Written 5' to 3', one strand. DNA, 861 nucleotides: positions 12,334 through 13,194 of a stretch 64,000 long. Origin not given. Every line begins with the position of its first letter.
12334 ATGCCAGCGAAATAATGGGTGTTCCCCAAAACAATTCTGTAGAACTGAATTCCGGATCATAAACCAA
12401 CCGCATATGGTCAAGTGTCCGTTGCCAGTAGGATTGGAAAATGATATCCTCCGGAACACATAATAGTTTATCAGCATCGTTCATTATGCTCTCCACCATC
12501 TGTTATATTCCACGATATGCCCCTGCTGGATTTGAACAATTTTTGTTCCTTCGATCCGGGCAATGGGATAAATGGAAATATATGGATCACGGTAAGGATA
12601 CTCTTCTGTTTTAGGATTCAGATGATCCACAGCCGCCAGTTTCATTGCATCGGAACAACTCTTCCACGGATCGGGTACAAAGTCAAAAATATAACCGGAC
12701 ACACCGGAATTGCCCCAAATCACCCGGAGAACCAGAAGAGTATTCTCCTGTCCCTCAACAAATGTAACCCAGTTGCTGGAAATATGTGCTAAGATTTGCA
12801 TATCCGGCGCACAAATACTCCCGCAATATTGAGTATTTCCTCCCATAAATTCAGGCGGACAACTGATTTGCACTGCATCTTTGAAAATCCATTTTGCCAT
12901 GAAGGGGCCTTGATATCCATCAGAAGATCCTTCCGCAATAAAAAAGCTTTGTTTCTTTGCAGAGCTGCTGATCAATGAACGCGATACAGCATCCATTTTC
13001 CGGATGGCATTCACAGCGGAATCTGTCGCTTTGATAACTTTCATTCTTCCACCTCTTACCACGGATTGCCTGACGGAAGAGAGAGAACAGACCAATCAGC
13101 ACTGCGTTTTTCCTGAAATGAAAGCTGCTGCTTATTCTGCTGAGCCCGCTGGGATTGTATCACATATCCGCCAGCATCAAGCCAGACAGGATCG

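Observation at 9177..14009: Orphan six-gene, translationally coupled operon of unrecognisable, signal-peptide-free proteins between dxs and nagB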

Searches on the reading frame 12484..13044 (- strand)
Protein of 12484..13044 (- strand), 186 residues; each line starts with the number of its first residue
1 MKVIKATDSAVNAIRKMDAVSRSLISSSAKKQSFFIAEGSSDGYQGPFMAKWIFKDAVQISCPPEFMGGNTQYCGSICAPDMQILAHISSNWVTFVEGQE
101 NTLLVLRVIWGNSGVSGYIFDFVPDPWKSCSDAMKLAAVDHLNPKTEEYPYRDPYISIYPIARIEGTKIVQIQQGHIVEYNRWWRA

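Call 3: search_protein_families(library=pfam, proteins=[window:12484-13044:-], max_evalue=1)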
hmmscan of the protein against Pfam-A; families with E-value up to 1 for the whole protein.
window:12484-13044:- (186 aa): 0 families

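Call 4: search_protein_families(library=phrogs, proteins=[window:12484-13044:-], max_evalue=1)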
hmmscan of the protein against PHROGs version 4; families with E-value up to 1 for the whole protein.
window:12484-13044:- (186 aa): 0 families

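Call 5: search_protein_families(library=ncbifam, proteins=[window:12484-13044:-], max_evalue=1)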
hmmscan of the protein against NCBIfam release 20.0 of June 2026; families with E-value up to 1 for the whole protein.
window:12484-13044:- (186 aa): 0 families

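Call 6: search_protein_families(library=padloc, proteins=[window:12484-13044:-], max_evalue=1)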
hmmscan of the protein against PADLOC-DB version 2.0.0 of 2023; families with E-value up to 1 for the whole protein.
window:12484-13044:- (186 aa): 0 families

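Call 49: find_related_loci(query=A3, collection=viral_contigs, flank=10000)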
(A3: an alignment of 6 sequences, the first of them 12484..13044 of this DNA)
Query A3 (186 aa) in viral_contigs; peptide patterns used: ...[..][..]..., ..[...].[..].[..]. (x = any residue, [..] = any of these).
25 stretches matched a pattern, but none encodes a relative of the query by tblastn (E <= 1e-3).

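Call 52: find_related_loci(query=A3, collection=metagenome_contigs, flank=10000)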
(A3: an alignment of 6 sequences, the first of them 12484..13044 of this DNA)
Query A3 (186 aa) in metagenome_contigs; peptide patterns used: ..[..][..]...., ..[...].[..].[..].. (x = any residue, [..] = any of these).
65 stretches matched a pattern, but none encodes a relative of the query by tblastn (E <= 1e-3).

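Call 53: find_homologous_proteins(query=window:12484-13044:-, max_evalue=0.001)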
Query window:12484-13044:- (186 aa): 23 proteins with E <= 0.001 among 49 candidates.
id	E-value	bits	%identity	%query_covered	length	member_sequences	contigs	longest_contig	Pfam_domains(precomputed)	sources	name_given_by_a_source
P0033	2.0e-119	414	95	100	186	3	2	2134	-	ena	-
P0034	2.4e-119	414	97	100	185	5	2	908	-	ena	-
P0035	4.6e-90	318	72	100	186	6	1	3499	-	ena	-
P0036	6.4e-89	315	71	99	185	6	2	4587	-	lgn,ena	-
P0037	7.7e-89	314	72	100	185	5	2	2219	-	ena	-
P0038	1.9e-87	310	74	100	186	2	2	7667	-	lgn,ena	-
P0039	3.4e-86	306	69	100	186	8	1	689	-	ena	-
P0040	4.1e-82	292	68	99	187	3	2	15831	-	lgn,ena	-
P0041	3.8e-78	279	68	99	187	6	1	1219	-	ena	-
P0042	2.0e-74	267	63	100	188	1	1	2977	-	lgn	-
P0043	2.7e-74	267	65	99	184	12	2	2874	-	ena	-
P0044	1.5e-67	245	61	100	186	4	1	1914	-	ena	-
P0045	1.9e-66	241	70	76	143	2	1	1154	-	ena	-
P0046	2.4e-62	228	56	100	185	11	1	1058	-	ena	-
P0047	5.2e-60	220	55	99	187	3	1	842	-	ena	-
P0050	1.6e-54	202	63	77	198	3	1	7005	-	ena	-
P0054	3.2e-48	182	52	91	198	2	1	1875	-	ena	-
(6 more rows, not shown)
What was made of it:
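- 12484..13044 (-): g2, 186 aa. It has a short N-terminal segment and a strongly conserved C-terminal domain of about 145 aa. The family has 23 clusters (call 53).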

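Call 54: find_encoding_contigs(protein=P0050, flank=10000, max_places=3)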
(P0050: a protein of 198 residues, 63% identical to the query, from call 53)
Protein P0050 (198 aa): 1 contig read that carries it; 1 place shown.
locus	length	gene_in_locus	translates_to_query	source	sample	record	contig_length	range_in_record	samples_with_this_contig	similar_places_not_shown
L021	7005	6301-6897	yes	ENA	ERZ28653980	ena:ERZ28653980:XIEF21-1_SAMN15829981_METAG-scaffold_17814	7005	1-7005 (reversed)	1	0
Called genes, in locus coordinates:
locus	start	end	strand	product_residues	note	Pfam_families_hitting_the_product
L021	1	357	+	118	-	?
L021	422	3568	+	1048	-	-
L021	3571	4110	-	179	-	PF05154:TM2 (weak)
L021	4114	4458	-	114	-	PF13560:HTH_31 (weak)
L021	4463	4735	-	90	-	-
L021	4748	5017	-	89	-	-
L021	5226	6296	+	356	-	-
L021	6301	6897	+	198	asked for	-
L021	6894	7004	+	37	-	?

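Call 55: find_encoding_contigs(protein=P0040, flank=10000, max_places=3)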
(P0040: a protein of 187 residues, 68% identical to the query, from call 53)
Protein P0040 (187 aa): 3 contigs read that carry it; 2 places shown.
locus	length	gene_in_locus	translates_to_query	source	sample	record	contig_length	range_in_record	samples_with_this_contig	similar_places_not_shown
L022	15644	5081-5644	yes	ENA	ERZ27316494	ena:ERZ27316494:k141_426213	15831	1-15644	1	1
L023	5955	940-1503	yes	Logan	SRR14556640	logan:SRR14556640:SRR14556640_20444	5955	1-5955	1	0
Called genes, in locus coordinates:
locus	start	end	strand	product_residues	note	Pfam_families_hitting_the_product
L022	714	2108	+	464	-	PF11638:DnaA_N (weak), PF00308:Bac_DnaA, PF00004:AAA (weak), PF08299:Bac_DnaA_C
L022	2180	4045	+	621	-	PF13292:DXP_synthase_N, PF00676:E1_dh (weak), PF02779:Transket_pyr, PF02780:Transketolase_C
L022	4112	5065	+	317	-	-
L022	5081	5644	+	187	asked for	-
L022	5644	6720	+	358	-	-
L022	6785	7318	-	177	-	-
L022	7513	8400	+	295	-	PF01261:AP_endonuc_2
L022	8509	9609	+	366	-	PF00356:LacI, PF13377:Peripla_BP_3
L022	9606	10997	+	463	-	PF02056:Glyco_hydro_4, PF11975:Glyco_hydro_4C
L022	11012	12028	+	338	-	PF01408:GFO_IDH_MocA, PF03807:F420_oxidored (weak), PF22725:GFO_IDH_MocA_C3, PF02894:GFO_IDH_MocA_C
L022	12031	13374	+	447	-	PF13378:MR_MLE_C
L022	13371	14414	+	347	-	PF01408:GFO_IDH_MocA, PF22725:GFO_IDH_MocA_C3, PF02894:GFO_IDH_MocA_C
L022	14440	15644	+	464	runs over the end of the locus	?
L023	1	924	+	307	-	?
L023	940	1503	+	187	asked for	-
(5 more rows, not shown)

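Call 59: search_protein_families(library=phrogs, proteins=[L021:5226-6296:+, L021:6301-6897:+, L021:422-3568:+, L021:40-357:+, L021:3571-4110:-, L021:4114-4458:-], max_evalue=1)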
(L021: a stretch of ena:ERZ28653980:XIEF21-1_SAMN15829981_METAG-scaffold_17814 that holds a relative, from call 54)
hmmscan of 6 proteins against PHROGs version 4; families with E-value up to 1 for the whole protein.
L021:5226-6296:+ (356 aa): 2 families
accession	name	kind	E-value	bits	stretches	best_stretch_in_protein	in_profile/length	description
phrog_20243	-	head and packaging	0.022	13.9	1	109-184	481-557/761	virion structural protein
phrog_21636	-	unknown function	0.13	13.2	1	40-70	31-60/61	-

L021:6301-6897:+ (198 aa): 0 families

L021:422-3568:+ (1048 aa): 5 families
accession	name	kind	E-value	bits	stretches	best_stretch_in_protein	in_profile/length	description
phrog_27166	-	tail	4.4e-12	46.1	1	39-282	53-311/751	tail length tape measure protein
phrog_1533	-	tail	9.4e-11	41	1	187-304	514-636/1688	tail length tape measure protein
phrog_1272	-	tail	1.2e-05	24.3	1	190-290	524-622/1606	tail length tape measure protein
phrog_28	-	tail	3.6e-05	23.5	1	176-284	524-635/1228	tail length tape measure protein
phrog_34381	-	unknown function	0.063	14.3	1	811-835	7-31/48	-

L021:40-357:+ (105 aa): 0 families

L021:3571-4110:- (179 aa): 19 families
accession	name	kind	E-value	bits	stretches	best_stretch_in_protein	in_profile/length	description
phrog_10292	-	unknown function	4e-12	47.2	1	51-138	5-102/136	-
phrog_10680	-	unknown function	4.4e-08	34.3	1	73-119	70-116/144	-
phrog_8436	-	unknown function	6.6e-06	27.2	1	32-76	46-90/110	-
phrog_1788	-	unknown function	0.0027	18.9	1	36-73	4-41/133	-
phrog_10772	-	unknown function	0.0074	17.5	1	83-115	7-40/82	-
phrog_8032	-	unknown function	0.014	16.6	1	46-73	70-97/173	-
phrog_5584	-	unknown function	0.018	16.4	1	47-71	16-40/60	-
phrog_1271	-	DNA, RNA and nucleotide metabolism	0.04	14.3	1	4-84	157-233/361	HNH endonuclease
phrog_31852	-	unknown function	0.07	14.5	1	50-75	95-120/121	-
phrog_21924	-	unknown function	0.089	14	1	76-139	50-110/132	-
phrog_32168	-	unknown function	0.16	13.2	1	51-71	4-24/63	-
phrog_33436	-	unknown function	0.17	13.1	1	82-133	5-55/117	-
phrog_9188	-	unknown function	0.17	13.1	0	50-73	39-64/70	-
phrog_38854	-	unknown function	0.21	12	1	50-71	192-213/217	-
phrog_536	-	transcription regulation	0.24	12.6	1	35-71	63-99/115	transcriptional regulator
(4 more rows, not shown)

L021:4114-4458:- (114 aa): 13 families
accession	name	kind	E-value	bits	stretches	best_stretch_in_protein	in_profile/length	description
phrog_8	-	transcription regulation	1.3e-05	25.8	1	56-98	76-118/346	transcriptional regulator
phrog_2328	-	transcription regulation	9.5e-05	23.2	1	62-105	21-64/128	transcriptional repressor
phrog_296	-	integration and excision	0.00018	21.3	1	53-107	224-279/626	DNA transposition protein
phrog_1373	-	transcription regulation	0.0012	19.9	1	56-93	63-100/166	transcriptional regulator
phrog_2967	-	transcription regulation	0.0096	16.5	1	62-97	16-51/225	transcriptional regulator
phrog_147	-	transcription regulation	0.054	14.9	1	56-102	4-51/100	transcriptional regulator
phrog_3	-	transcription regulation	0.074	13.8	1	56-103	88-132/430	transcriptional repressor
phrog_11423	-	unknown function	0.077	13.7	1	59-99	12-52/176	-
phrog_4779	-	transcription regulation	0.079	14.5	1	58-100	4-46/98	transcriptional regulator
phrog_11145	-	DNA, RNA and nucleotide metabolism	0.11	12.7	1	73-108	7-42/343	DNA binding protein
phrog_8898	-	unknown function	0.12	13.1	1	59-97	4-42/70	-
phrog_1337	-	DNA, RNA and nucleotide metabolism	0.14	12.5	1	59-95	17-53/316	DNA binding protein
phrog_2439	-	transcription regulation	0.34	10.7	1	60-104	11-55/367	transcriptional regulator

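Call 60: search_protein_families(library=pfam, proteins=[L021:5226-6296:+, L021:6301-6897:+, L021:422-3568:+, L022:6785-7318:-], max_evalue=1)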
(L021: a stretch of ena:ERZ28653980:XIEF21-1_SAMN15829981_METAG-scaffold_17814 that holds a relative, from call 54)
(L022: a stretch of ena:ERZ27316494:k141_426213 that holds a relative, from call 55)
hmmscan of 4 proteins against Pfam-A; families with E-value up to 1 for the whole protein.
L021:5226-6296:+ (356 aa): 0 families

L021:6301-6897:+ (198 aa): 1 family
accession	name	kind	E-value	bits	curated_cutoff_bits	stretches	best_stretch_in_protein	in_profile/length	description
PF07468.17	Agglutinin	-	0.053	14.1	25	1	118-191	47-122/154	Agglutinin domain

L021:422-3568:+ (1048 aa): 2 families
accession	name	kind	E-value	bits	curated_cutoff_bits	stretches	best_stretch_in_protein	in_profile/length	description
PF24270.1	HTH_Cmi2_C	-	0.0029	18.3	27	1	371-421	23-74/125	Cmi2, C-terminal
PF10001.14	DUF2242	-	0.061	14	25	1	448-522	4-77/121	Uncharacterized protein conserved in bacteria (DUF2242)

L022:6785-7318:- (177 aa): 1 family
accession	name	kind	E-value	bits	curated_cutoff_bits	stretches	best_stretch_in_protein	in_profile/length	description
PF11502.13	BCL9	-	0.14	12.4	25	1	63-77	17-31/39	B-cell lymphoma 9 protein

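Call 88: search_solved_structures(query=A3, max_evalue=10)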
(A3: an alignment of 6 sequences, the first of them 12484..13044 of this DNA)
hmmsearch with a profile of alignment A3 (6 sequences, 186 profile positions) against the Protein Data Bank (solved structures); distinct sequences matched with E-value up to 10: 1.
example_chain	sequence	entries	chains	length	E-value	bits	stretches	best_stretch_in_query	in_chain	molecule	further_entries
2j42_A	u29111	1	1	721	0.15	15.1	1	107-170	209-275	C2 TOXIN COMPONENT-II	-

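Call 106: find_related_loci(query=L021:422-3568:+, collection=viral_contigs, flank=10000)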
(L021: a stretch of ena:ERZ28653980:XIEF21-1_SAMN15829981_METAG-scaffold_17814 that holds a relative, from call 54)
Query L021:422-3568:+ (1048 aa) in viral_contigs; peptide patterns used: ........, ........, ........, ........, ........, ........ (x = any residue, [..] = any of these).
34 stretches matched a pattern; 12 encode a relative of the query (tblastn E <= 1e-3); 12 distinct loci.
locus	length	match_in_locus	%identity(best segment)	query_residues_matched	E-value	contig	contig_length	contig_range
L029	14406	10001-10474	37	81-238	9e-20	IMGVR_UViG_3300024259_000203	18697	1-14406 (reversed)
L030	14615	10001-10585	36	45-245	4e-19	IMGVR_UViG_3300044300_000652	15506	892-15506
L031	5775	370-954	36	45-245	3e-19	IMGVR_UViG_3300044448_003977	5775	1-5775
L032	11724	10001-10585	36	45-245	3e-19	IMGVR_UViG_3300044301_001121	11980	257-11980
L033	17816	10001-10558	36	45-236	6e-19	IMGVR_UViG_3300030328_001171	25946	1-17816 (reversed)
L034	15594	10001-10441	37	94-239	7e-16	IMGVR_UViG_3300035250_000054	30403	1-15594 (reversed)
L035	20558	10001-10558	33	55-246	1e-14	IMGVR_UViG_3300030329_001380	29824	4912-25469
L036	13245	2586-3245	33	42-243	4e-14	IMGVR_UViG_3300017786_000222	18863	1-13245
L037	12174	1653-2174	34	71-228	1e-12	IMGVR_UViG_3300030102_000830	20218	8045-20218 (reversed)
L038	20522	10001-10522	35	71-228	1e-12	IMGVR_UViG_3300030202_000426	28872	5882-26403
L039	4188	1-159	55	191-242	1e-9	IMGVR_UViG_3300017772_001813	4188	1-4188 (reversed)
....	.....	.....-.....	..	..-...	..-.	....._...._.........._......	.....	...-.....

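Call 110: search_protein_families(library=pfam, proteins=[L022:5644-6720:+], max_evalue=0.1)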
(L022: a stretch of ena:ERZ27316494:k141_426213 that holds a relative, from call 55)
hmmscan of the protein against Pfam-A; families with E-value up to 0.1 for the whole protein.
L022:5644-6720:+ (358 aa): 0 families

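Call 116: find_encoding_contigs(protein=P0054, flank=10000, max_places=3)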
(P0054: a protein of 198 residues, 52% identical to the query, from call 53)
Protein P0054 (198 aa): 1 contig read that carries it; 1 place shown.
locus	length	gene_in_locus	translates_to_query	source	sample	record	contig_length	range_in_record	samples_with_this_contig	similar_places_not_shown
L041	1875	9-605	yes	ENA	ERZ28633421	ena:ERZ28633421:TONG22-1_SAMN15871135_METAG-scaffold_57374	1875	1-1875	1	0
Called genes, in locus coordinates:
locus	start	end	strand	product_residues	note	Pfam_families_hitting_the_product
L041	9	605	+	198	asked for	-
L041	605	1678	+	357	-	-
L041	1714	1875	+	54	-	?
